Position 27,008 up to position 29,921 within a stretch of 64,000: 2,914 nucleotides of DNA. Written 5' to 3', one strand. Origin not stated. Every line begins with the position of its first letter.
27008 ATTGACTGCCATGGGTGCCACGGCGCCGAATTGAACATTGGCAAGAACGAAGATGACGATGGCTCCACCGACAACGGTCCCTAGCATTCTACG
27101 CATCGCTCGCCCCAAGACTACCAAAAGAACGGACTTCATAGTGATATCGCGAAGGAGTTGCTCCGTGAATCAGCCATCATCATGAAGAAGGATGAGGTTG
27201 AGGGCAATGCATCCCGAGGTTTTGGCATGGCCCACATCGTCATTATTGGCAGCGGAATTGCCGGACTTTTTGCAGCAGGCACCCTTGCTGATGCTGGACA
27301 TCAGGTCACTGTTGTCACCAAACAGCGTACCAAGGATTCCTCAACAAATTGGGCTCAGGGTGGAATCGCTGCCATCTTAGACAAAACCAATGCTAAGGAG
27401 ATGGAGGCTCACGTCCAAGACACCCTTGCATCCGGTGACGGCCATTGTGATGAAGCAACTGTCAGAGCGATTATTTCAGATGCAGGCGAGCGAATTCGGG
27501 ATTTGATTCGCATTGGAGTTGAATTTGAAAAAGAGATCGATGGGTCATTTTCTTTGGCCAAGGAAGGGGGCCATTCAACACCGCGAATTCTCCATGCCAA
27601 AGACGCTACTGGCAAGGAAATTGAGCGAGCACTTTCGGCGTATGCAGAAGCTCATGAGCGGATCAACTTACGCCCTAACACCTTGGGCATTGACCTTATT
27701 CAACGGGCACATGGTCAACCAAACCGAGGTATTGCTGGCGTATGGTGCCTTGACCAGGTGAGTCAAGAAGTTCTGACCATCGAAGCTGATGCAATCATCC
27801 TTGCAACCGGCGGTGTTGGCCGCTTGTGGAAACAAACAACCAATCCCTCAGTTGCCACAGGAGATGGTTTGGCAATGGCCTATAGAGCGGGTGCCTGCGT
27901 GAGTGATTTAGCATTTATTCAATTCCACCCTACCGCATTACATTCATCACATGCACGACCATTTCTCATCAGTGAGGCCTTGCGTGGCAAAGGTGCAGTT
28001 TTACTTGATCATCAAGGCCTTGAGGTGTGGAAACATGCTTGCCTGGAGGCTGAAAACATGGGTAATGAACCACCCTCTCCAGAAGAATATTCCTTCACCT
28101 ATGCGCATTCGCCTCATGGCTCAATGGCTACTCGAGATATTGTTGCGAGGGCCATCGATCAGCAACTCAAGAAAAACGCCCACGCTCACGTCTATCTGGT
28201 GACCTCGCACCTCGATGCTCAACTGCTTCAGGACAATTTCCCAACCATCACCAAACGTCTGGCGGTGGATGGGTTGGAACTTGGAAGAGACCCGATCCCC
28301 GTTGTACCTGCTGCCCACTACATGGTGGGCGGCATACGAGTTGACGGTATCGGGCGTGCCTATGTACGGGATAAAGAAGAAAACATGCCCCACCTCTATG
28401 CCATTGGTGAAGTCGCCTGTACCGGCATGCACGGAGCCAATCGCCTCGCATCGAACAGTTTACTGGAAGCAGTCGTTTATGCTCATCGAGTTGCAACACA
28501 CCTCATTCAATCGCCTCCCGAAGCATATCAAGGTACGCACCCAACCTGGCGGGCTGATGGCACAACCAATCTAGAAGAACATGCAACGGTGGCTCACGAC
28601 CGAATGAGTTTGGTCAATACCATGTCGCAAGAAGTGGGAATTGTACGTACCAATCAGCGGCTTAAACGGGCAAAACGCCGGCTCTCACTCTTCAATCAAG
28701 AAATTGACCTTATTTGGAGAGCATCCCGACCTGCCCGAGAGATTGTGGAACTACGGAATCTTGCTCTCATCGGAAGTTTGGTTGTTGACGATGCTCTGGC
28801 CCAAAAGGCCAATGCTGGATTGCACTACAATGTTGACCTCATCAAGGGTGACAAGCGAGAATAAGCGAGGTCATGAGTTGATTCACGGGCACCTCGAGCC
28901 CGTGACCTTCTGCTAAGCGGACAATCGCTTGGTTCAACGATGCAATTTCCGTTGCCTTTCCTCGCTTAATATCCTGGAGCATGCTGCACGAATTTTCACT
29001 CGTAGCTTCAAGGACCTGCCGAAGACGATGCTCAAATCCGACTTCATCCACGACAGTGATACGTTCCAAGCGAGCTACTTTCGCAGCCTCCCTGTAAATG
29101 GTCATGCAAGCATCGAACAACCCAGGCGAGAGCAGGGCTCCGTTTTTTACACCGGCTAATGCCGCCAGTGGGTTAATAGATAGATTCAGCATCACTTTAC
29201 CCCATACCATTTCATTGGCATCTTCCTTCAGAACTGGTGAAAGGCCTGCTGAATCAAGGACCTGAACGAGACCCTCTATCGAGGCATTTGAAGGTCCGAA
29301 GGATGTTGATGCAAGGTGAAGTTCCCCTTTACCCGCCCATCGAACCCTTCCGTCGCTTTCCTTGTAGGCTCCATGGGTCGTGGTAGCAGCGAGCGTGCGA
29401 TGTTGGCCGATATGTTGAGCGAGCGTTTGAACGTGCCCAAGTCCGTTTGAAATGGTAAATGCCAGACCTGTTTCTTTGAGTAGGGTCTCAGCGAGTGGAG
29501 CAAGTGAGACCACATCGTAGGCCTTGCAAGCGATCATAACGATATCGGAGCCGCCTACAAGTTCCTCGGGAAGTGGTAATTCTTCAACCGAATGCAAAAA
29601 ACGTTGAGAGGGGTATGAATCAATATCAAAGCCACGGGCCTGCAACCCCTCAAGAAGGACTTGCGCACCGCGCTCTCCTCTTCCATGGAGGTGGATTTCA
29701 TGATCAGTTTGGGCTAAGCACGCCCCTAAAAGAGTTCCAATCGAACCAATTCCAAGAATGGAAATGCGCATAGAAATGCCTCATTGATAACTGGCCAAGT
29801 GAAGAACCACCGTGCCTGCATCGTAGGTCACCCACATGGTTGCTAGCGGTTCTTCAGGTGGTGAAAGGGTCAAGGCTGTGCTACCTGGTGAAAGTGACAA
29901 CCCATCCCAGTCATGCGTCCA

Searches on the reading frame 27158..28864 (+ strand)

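Call 66: search_protein_families(library=pfam, proteins=[window:27158-28864:+], max_evalue=0.001)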
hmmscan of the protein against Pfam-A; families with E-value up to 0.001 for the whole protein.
window:27158-28864:+ (568 aa): 10 families
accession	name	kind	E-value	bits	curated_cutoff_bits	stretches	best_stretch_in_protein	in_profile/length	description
PF00890.30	FAD_binding_2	-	7.5e-86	289.3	20.4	1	27-435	2-414/414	FAD binding domain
PF01266.30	DAO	-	1.4e-09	38.4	27.9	1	27-170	2-129/353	FAD dependent oxidoreductase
PF03486.20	HI0933_like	-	5.7e-09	36.2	50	1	26-70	2-46/244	HI0933-like protein Rossmann domain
PF07992.20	Pyr_redox_2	-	1.2e-07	31.9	26.1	1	26-220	2-110/291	Pyridine nucleotide-disulphide oxidoreductase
PF00070.33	Pyr_redox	-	0.0001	23.2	22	1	26-56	1-31/82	Pyridine nucleotide-disulphide oxidoreductase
PF01494.25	FAD_binding_3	-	0.00012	21.9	22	1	26-59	3-36/349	FAD binding domain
PF01262.27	AlaDh_PNT_C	-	0.00013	21.9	23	1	21-88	25-92/214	Alanine dehydrogenase/PNT, C-terminal domain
PF13450.12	NAD_binding_8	-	0.0002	22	21.9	1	29-56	1-28/68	NAD(P)-binding Rossmann-like domain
PF02558.23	ApbA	-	0.00044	20.3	22.2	1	27-57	1-31/150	Ketopantoate reductase PanE/ApbA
PF02910.25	Succ_DH_flav_C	-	0.00047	20.5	20.8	0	484-561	3-86/130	Fumarate reductase flavoprotein C-term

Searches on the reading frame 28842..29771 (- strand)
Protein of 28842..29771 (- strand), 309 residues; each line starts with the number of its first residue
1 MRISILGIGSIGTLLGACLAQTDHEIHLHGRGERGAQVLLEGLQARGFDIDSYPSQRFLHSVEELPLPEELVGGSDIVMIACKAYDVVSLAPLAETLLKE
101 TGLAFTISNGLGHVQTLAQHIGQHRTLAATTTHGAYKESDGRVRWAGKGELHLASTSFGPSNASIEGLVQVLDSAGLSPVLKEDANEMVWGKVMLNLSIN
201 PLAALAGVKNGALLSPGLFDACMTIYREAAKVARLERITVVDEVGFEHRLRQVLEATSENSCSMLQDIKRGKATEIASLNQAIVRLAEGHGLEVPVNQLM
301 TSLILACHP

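Call 66: search_protein_families(library=pfam, proteins=[window:28842-29771:-], max_evalue=0.001)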
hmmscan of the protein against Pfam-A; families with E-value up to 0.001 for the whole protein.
window:28842-29771:- (309 aa): 3 families
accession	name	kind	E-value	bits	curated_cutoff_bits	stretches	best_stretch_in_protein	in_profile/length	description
PF08546.17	ApbA_C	-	3.3e-28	99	22.7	1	186-305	3-122/125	Ketopantoate reductase PanE/ApbA C terminal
PF02558.23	ApbA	-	8.4e-27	94.1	22.2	1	3-155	1-147/150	Ketopantoate reductase PanE/ApbA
PF03807.23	F420_oxidored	-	0.00064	20.7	21.6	0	2-100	1-85/94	NADP oxidoreductase coenzyme F420-dependent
